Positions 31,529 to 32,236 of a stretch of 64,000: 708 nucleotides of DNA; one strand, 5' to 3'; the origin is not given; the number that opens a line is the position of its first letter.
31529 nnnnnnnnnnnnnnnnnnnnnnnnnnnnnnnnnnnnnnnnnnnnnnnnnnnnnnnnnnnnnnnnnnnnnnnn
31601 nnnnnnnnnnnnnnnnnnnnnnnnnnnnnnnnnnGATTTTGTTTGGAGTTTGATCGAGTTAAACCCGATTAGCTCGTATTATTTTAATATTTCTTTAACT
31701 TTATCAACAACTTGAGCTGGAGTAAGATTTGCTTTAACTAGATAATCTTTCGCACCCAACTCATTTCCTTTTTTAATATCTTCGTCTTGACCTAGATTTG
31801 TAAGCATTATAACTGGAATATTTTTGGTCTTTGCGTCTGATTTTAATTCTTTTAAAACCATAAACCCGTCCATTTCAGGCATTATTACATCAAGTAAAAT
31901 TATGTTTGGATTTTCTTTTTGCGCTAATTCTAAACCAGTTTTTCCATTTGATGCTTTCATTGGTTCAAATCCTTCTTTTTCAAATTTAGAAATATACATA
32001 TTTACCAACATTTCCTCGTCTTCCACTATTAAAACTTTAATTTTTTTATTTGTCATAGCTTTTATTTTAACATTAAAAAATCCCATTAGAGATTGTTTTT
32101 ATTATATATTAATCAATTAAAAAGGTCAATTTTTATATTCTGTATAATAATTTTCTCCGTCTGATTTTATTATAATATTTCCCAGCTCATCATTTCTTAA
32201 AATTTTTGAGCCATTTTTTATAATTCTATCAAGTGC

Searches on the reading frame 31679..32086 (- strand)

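Call 73: search_protein_families(library=pfam, proteins=[window:31679-32086:-], max_evalue=0.01)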
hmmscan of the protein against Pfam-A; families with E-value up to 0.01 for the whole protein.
window:31679-32086:- (135 aa): 1 family
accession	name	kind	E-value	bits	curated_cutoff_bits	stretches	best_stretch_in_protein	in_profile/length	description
PF00072.30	Response_reg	-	6.8e-24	84.6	30.2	1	18-128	1-108/111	Response regulator receiver domain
